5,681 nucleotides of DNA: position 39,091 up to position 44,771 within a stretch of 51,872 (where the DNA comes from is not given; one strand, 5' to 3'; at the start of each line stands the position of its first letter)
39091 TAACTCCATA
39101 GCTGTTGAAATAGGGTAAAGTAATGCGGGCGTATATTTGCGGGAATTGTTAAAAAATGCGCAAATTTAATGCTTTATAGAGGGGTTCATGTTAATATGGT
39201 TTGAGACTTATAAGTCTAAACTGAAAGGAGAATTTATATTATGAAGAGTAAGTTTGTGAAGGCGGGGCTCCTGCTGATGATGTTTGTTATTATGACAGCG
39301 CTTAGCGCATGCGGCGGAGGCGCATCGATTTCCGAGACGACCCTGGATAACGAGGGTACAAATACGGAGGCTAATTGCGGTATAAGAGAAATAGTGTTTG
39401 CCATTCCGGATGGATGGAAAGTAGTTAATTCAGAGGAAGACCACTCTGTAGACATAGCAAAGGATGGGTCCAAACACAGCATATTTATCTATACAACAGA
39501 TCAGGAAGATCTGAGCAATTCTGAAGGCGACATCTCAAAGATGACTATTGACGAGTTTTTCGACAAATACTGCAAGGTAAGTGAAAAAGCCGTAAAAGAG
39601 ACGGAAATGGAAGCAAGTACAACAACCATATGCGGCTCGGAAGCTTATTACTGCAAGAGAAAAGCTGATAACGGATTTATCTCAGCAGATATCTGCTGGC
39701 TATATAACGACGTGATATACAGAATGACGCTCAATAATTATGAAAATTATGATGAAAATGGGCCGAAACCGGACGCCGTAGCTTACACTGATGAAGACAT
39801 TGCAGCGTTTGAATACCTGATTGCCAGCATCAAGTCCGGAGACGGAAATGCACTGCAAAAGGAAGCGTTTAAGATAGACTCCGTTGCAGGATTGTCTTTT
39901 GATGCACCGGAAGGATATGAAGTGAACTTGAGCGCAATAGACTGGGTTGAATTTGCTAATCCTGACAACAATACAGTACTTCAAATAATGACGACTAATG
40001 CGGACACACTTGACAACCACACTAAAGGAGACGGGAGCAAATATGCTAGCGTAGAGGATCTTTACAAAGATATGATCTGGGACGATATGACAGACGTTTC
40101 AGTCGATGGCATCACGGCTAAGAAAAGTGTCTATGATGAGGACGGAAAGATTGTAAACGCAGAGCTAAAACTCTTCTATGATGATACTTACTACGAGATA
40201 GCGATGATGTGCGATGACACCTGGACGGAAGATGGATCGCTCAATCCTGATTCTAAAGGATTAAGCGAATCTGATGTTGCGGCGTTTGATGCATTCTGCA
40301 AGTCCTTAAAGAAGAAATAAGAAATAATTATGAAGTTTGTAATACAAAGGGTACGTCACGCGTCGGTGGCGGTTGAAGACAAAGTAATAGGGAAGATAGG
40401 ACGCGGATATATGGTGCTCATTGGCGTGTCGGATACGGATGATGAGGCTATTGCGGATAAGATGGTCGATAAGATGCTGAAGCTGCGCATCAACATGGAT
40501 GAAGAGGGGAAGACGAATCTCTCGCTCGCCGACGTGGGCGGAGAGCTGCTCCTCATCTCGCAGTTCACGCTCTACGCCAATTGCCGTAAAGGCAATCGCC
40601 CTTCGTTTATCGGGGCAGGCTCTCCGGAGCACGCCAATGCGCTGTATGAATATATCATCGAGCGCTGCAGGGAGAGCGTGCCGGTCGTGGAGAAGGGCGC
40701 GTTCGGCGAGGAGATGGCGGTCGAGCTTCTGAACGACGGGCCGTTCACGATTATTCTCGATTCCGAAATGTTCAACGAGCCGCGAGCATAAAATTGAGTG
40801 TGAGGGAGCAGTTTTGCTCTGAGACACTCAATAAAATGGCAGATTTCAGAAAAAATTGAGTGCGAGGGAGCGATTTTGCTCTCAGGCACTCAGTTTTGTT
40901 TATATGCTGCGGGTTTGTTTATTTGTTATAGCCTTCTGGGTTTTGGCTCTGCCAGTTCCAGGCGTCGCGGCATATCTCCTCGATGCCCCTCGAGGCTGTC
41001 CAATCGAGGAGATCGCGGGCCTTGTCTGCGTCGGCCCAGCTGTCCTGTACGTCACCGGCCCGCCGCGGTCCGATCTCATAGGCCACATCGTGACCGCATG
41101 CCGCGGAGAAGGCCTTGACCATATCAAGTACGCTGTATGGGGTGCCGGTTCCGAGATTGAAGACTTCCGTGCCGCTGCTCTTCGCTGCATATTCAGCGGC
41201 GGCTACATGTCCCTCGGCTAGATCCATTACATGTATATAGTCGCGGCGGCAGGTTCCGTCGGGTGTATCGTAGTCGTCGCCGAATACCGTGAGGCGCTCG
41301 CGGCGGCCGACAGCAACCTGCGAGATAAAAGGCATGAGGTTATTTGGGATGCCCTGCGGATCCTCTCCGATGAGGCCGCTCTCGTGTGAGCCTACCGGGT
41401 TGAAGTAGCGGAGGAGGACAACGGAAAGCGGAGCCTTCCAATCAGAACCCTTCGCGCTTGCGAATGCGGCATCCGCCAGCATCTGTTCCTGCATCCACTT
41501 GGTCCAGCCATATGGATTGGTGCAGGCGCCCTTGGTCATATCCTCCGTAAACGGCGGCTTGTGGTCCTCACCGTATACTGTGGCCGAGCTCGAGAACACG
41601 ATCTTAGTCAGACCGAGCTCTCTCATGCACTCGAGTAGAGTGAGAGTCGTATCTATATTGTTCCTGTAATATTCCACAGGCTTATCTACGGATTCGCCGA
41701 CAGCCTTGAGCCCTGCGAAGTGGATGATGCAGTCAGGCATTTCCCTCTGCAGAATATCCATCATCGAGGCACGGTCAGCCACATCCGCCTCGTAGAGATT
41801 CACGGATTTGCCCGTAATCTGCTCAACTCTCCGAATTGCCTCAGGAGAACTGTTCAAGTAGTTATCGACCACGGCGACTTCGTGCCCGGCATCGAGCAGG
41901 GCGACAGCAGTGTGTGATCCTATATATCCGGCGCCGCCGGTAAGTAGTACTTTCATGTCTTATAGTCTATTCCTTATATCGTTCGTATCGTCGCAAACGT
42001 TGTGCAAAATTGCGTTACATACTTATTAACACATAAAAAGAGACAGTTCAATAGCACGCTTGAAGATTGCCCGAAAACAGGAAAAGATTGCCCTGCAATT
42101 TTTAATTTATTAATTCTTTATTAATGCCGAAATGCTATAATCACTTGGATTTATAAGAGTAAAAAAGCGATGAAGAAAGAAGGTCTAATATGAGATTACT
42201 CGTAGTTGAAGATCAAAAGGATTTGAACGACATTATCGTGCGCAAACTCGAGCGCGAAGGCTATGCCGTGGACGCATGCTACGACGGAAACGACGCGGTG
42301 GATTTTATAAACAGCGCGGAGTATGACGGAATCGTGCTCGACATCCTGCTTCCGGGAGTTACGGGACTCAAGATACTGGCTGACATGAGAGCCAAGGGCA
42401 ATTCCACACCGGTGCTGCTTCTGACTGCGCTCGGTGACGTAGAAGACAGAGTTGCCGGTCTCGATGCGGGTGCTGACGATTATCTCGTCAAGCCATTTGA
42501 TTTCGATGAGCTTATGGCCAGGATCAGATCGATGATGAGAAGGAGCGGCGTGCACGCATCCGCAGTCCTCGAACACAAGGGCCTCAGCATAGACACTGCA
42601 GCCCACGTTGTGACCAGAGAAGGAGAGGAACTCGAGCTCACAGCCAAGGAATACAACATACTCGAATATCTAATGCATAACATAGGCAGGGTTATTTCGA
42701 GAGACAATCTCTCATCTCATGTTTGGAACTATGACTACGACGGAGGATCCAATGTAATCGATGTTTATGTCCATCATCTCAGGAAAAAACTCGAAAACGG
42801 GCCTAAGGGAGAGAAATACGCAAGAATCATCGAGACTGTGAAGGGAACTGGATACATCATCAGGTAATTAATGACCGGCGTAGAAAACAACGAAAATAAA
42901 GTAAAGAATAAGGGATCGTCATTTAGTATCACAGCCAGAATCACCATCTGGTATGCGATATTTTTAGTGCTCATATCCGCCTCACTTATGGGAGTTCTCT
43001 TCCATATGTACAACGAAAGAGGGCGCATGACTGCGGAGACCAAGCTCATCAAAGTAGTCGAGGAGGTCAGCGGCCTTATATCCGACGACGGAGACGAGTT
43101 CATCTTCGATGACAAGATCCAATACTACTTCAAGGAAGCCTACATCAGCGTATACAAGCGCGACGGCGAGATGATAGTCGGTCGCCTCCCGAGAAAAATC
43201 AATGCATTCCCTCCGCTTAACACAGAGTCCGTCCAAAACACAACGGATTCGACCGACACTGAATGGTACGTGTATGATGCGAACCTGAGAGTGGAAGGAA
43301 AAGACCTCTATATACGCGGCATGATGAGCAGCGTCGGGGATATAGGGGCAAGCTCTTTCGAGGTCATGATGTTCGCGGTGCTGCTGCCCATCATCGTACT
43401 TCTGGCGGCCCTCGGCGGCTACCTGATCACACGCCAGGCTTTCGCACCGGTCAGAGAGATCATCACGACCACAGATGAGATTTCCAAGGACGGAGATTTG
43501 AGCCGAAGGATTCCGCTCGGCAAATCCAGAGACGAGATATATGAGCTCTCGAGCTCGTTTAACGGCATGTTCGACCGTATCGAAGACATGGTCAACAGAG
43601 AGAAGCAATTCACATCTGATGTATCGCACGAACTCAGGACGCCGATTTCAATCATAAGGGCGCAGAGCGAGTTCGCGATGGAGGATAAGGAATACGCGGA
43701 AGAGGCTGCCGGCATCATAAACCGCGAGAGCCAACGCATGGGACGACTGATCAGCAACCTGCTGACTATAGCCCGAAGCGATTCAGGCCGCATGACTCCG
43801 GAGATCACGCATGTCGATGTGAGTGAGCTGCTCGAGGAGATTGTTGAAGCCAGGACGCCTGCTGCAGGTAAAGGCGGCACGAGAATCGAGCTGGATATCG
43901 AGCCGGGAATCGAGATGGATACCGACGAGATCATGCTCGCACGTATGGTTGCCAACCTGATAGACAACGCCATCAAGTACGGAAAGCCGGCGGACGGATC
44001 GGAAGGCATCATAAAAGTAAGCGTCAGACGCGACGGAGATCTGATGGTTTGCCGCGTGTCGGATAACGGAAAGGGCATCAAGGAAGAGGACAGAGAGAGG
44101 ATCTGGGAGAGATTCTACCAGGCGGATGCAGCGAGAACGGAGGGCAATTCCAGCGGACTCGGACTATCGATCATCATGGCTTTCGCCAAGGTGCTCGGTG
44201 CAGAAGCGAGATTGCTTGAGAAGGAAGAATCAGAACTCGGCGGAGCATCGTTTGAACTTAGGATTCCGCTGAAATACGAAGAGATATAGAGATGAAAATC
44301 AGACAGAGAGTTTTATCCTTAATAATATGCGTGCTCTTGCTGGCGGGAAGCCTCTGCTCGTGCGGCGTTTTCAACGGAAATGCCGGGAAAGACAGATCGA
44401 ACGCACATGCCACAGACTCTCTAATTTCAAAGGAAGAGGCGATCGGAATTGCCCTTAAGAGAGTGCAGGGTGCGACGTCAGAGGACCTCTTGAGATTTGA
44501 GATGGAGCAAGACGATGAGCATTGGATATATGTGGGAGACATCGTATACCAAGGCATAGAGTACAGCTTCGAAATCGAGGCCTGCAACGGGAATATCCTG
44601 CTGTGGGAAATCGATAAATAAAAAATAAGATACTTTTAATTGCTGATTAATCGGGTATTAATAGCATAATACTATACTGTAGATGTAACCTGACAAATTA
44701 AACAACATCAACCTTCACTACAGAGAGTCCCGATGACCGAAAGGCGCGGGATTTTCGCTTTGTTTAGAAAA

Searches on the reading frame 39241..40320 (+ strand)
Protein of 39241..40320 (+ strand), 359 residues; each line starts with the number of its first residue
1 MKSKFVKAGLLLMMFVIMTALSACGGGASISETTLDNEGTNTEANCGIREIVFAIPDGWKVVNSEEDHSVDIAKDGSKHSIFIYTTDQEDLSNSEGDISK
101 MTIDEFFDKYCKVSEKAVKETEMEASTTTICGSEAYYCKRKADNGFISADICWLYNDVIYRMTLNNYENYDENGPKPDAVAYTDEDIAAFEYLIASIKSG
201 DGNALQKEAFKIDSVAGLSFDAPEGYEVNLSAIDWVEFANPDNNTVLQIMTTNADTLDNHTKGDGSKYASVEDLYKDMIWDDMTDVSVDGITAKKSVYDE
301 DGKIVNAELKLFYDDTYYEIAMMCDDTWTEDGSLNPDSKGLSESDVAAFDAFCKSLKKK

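Call 8: search_protein_families(library=pfam, proteins=[window:39241-40320:+])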
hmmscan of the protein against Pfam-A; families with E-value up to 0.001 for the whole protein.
window:39241-40320:+ (359 aa): 0 families

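Call 48: search_protein_families(library=pfam, proteins=[window:39241-40320:+], max_evalue=1)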
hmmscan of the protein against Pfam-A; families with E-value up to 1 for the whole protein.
window:39241-40320:+ (359 aa): 1 family
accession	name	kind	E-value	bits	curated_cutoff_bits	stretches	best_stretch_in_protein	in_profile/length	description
PF17189.10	Glyco_hydro_30C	-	0.038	14.6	22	1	230-259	14-43/65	Glycosyl hydrolase family 30 beta sandwich domain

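Call 73: search_protein_families(library=ncbifam, proteins=[window:39241-40320:+], max_evalue=0.1)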
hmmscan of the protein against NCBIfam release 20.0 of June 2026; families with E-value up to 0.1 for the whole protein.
window:39241-40320:+ (359 aa): 2 families
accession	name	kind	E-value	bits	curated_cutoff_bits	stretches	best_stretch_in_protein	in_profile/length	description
NF058595.1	invert_tail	domain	0.0075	16.6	37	1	6-41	54-87/113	lipo-invert putative C-terminal anchoring domain-containing protein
NF058647.1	lipo_LytA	equivalog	0.046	14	110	1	11-94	5-81/107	acidic lipoprotein LytA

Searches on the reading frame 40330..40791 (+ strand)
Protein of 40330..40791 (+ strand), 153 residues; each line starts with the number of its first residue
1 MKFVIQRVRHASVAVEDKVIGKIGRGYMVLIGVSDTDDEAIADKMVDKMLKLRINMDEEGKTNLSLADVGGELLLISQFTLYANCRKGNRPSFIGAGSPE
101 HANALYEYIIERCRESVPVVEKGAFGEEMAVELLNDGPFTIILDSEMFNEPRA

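Call 8: search_protein_families(library=pfam, proteins=[window:40330-40791:+])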
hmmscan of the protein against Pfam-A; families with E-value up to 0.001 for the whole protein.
window:40330-40791:+ (153 aa): 1 family
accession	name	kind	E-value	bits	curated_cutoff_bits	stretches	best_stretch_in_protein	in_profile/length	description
PF02580.21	Tyr_Deacylase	-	6e-58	195.7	25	1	2-144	1-144/144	D-Tyr-tRNA(Tyr) deacylase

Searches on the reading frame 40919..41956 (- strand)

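Call 8: search_protein_families(library=pfam, proteins=[window:40919-41956:-])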
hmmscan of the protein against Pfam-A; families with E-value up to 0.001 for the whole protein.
window:40919-41956:- (345 aa): 10 families
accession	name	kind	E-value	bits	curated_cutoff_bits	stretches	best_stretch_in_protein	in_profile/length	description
PF16363.11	GDP_Man_Dehyd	-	8.3e-54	183.7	27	1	4-331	1-331/332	GDP-mannose 4,6 dehydratase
PF01370.27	Epimerase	-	8.8e-54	182.9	20.9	1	3-269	1-240/240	NAD dependent epimerase/dehydratase family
PF01073.25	3Beta_HSD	-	5.3e-15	55.6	22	1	5-163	2-160/280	3-beta hydroxysteroid dehydrogenase/isomerase family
PF02719.21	Polysacc_synt_2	-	2.3e-13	50.4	20.2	1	3-191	1-175/293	Polysaccharide biosynthesis protein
PF04321.23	RmlD_sub_bind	-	3.3e-12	46.5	27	1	1-162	1-138/287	RmlD substrate binding domain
PF00106.31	adh_short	-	2.1e-06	27.8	26.6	1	3-71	3-70/195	short chain dehydrogenase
PF07993.18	NAD_binding_4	-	5.7e-06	26.1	20.1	1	53-164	64-192/258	Male sterility protein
PF08659.16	KR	-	6.2e-06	26.7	22.6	1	3-130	3-143/180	KR domain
PF05368.20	NmrA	-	1.8e-05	24.9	27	1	2-124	4-107/298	NmrA-like family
PF13460.12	NAD_binding_10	-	0.00011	22.6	27.2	1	7-139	1-115/184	NAD(P)H-binding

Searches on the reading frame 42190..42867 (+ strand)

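Call 8: search_protein_families(library=pfam, proteins=[window:42190-42867:+])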
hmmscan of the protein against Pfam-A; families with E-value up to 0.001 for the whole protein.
window:42190-42867:+ (225 aa): 2 families
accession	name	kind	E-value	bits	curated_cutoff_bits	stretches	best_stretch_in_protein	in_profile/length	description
PF00072.30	Response_reg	-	1.7e-28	99.5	30.2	1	4-113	2-111/111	Response regulator receiver domain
PF00486.34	Trans_reg_C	-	1.2e-26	93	26.2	1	145-223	1-76/77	Transcriptional regulatory protein, C terminal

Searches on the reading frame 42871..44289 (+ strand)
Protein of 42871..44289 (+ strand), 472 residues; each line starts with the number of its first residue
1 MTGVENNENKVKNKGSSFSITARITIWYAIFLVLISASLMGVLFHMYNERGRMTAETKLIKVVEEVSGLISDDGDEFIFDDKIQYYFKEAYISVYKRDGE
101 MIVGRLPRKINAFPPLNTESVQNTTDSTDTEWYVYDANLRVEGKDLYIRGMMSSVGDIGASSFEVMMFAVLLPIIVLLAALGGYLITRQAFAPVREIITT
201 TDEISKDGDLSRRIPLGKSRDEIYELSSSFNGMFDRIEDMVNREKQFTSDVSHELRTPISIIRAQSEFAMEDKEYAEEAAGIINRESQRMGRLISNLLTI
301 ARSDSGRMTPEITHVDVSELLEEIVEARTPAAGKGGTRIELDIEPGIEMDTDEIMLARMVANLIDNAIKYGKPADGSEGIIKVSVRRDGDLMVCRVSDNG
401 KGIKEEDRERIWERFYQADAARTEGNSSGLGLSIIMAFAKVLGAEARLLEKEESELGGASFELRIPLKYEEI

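Call 8: search_protein_families(library=pfam, proteins=[window:42871-44289:+])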
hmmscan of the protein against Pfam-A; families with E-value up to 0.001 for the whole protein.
window:42871-44289:+ (472 aa): 4 families
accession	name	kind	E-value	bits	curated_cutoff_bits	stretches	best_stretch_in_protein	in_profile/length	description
PF02518.31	HATPase_c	-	2.9e-23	82.9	26.4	1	352-468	2-110/111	Histidine kinase-, DNA gyrase B-, and HSP90-like ATPase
PF00512.31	HisKA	-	6.8e-16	58.5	26.9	1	245-306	3-66/66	His Kinase A (phospho-acceptor) domain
PF00672.30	HAMP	-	5e-13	49.6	25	1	185-239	1-53/53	HAMP domain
PF13581.12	HATPase_c_2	-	8.7e-05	23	27.4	1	363-440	39-110/127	Histidine kinase-like ATPase domain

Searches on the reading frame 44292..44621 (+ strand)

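Call 8: search_protein_families(library=pfam, proteins=[window:44292-44621:+])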
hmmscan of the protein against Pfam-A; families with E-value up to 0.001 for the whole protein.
window:44292-44621:+ (109 aa): 1 family
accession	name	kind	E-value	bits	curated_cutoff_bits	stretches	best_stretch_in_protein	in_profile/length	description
PF03413.25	PepSY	-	3.7e-08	34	24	1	45-103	2-57/60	Peptidase propeptide and YPEB domain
